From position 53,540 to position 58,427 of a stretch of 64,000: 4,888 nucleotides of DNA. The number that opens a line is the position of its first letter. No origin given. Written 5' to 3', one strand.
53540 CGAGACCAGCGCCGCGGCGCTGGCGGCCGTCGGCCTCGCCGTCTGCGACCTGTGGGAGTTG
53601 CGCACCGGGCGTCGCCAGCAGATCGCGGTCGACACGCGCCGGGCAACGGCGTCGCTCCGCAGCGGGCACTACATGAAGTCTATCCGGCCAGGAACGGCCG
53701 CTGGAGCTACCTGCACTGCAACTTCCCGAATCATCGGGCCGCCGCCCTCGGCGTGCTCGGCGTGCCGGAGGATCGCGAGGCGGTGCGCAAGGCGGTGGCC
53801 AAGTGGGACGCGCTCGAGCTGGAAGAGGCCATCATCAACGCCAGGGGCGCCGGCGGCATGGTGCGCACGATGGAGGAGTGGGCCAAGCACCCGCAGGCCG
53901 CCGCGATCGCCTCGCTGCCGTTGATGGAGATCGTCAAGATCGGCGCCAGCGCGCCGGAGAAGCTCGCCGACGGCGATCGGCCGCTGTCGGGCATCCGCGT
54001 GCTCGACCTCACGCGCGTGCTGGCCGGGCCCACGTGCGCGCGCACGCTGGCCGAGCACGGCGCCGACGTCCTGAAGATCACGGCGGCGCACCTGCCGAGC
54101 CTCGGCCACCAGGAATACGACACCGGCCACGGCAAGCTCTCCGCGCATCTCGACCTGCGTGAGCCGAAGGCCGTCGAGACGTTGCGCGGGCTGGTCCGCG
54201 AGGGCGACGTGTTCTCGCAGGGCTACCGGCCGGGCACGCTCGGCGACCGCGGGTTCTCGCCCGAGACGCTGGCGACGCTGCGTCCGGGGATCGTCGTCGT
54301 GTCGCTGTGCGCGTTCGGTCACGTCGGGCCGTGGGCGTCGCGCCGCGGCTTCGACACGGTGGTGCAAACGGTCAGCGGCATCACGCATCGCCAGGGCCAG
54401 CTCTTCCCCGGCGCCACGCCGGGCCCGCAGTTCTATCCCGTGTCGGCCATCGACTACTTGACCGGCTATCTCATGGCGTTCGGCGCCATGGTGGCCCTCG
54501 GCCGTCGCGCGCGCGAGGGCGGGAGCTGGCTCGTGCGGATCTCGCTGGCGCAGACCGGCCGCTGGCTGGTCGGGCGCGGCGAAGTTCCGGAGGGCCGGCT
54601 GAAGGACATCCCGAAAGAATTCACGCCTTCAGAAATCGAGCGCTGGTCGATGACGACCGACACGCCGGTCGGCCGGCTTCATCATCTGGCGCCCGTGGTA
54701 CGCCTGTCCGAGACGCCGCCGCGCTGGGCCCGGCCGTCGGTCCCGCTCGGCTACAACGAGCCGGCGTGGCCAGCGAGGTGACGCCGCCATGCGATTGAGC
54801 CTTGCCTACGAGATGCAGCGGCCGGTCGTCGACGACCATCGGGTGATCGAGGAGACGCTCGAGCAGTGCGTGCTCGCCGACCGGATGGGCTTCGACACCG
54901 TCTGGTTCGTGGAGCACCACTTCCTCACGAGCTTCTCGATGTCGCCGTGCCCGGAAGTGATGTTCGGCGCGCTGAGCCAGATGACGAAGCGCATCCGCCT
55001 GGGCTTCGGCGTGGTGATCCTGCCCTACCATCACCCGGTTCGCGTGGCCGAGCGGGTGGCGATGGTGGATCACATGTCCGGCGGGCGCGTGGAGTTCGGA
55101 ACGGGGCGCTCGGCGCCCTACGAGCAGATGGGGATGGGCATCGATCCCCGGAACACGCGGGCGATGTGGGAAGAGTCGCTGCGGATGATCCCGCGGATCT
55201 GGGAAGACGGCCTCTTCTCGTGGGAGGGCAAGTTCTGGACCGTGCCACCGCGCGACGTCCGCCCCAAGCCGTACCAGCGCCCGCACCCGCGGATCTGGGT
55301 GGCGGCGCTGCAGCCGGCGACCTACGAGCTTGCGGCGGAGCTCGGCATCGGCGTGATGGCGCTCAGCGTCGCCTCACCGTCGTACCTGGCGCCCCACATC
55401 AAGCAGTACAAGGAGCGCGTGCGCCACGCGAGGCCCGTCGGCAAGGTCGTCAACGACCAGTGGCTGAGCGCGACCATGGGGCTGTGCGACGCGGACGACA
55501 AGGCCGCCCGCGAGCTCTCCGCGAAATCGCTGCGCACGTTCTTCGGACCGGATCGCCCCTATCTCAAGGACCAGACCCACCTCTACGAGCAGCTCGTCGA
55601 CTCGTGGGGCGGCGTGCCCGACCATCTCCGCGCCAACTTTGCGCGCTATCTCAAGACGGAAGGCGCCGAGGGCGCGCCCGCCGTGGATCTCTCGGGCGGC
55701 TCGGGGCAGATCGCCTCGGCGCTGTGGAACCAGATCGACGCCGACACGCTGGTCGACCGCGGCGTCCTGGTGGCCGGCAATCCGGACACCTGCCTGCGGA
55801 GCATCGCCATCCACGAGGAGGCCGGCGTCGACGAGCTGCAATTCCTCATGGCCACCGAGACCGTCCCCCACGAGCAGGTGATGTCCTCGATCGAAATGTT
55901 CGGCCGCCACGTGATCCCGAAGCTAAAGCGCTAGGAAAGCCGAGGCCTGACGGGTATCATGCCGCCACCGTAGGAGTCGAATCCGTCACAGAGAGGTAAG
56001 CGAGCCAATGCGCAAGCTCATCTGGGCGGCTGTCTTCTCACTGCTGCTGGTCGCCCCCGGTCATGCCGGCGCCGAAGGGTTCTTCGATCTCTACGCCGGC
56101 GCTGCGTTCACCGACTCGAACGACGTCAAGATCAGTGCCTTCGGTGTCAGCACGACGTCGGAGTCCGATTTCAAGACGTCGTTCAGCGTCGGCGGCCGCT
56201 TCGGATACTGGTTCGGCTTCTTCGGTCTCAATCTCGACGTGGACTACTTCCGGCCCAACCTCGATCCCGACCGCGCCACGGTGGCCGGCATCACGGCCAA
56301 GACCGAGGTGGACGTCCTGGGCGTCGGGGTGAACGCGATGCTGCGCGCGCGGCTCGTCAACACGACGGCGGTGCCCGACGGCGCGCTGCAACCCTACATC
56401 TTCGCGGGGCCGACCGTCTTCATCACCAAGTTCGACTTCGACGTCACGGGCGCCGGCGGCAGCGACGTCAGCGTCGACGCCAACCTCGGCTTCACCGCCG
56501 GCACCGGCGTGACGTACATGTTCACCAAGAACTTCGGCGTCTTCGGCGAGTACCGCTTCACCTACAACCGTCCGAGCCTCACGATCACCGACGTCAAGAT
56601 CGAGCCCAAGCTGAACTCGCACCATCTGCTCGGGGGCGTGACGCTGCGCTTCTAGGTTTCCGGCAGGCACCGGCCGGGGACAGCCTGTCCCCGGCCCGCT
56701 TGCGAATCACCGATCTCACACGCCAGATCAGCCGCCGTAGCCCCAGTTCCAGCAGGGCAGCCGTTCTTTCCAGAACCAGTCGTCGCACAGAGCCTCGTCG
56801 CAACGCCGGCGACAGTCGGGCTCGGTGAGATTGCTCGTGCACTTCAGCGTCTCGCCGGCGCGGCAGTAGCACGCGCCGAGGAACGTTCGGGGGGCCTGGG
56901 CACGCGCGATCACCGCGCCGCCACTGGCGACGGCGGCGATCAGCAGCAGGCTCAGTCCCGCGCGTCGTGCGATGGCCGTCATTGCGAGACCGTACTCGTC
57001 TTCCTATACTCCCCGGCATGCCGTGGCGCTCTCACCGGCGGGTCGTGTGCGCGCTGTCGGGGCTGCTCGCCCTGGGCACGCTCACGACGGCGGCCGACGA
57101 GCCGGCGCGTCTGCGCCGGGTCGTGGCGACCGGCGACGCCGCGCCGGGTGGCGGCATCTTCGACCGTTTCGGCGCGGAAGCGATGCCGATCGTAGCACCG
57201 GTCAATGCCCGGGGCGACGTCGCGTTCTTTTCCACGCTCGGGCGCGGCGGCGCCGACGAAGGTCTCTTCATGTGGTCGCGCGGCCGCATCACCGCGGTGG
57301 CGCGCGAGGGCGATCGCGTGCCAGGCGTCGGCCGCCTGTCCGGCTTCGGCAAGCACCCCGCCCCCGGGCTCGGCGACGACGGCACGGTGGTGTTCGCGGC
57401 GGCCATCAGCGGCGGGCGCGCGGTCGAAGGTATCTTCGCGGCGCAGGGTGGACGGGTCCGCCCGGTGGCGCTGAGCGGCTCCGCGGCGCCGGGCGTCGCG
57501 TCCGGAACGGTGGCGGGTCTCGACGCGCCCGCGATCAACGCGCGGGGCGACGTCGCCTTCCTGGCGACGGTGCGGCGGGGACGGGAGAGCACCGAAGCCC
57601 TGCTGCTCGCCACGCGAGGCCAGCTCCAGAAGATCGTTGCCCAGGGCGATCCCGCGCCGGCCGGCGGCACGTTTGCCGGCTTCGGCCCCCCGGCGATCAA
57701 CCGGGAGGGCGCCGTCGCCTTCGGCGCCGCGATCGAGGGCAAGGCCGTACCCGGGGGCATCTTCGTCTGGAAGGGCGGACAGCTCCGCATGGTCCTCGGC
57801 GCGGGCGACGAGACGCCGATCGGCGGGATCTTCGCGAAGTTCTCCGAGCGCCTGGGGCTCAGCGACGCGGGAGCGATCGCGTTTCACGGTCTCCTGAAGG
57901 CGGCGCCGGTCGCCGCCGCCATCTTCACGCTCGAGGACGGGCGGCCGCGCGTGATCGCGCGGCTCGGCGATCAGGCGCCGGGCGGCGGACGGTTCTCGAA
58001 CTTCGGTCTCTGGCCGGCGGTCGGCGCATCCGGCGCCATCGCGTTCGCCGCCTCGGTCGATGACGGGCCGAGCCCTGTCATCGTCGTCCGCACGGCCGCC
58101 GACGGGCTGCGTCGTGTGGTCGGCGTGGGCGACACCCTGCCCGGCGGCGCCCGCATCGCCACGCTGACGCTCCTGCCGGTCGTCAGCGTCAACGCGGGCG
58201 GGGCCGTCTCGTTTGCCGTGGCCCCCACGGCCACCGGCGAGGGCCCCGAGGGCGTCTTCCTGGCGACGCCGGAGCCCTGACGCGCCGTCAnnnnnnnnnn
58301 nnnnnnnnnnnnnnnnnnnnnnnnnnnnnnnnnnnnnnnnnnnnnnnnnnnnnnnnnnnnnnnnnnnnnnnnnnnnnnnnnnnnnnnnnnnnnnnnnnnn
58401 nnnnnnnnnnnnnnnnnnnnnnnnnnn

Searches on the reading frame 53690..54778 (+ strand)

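Call 31: search_protein_families(library=pfam, proteins=[window:53690-54778:+], max_evalue=0.001)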
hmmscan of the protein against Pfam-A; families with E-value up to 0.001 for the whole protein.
window:53690-54778:+ (363 aa): 1 family
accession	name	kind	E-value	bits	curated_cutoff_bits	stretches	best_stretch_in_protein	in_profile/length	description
PF02515.22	CoA_transf_3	-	2.3e-46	159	23.3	1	99-294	1-203/366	CoA-transferase family III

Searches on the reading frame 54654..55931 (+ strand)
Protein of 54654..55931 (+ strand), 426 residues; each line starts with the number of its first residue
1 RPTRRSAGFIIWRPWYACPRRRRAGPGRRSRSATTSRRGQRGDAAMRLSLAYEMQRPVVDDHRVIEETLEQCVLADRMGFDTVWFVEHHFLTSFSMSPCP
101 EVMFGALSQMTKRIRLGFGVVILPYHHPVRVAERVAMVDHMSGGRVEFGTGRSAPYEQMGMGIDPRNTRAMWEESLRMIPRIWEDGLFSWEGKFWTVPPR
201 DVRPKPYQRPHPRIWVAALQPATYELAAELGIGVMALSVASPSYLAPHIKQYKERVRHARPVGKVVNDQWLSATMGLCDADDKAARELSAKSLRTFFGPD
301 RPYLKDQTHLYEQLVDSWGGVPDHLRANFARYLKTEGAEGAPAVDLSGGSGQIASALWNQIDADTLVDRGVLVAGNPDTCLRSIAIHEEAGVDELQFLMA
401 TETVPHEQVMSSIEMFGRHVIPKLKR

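Call 31: search_protein_families(library=pfam, proteins=[window:54654-55931:+], max_evalue=0.001)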
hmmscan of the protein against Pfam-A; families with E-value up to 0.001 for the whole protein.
window:54654-55931:+ (426 aa): 1 family
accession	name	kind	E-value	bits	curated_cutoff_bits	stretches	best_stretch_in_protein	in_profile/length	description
PF00296.26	Bac_luciferase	-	1e-50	173.3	27.9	1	63-393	20-313/314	Luciferase-like monooxygenase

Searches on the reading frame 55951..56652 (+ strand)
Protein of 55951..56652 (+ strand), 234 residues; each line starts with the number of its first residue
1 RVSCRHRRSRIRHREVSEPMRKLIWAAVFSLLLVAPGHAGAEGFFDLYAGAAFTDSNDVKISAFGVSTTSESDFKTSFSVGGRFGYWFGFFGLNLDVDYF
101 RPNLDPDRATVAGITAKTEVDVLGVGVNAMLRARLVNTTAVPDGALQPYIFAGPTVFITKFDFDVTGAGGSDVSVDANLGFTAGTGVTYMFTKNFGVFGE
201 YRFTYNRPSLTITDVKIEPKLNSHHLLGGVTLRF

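Call 54: search_protein_families(library=pfam, proteins=[window:55951-56652:+], max_evalue=0.001)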
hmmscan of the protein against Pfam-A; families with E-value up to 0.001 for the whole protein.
window:55951-56652:+ (234 aa): 1 family
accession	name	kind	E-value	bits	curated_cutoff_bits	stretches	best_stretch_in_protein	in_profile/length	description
PF13505.12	OMP_b-brl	-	2.9e-09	37.8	28.7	1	29-234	3-175/175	Outer membrane protein beta-barrel domain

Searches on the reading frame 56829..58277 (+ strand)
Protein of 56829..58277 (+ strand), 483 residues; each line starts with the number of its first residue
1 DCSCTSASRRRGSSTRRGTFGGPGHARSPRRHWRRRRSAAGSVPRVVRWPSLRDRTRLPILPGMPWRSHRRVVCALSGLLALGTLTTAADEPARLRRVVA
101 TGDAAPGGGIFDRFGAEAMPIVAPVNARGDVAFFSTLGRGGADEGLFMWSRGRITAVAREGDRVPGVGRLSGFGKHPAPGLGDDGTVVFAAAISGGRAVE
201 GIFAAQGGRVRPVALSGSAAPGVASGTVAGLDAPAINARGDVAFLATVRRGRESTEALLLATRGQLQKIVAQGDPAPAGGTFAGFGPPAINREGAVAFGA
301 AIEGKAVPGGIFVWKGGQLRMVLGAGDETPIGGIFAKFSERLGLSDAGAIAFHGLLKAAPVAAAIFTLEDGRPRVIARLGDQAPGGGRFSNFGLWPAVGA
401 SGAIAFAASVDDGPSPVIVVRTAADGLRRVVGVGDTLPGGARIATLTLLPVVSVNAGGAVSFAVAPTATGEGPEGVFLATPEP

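Call 54: search_protein_families(library=pfam, proteins=[window:56829-58277:+], max_evalue=0.001)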
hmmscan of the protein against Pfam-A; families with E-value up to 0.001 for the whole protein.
window:56829-58277:+ (483 aa): 1 family
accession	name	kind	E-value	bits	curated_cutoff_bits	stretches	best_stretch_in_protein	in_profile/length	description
PF24251.1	DUF7453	-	2.5e-51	175.4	26.2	2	95-411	34-363/460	Family of unknown function (DUF7453)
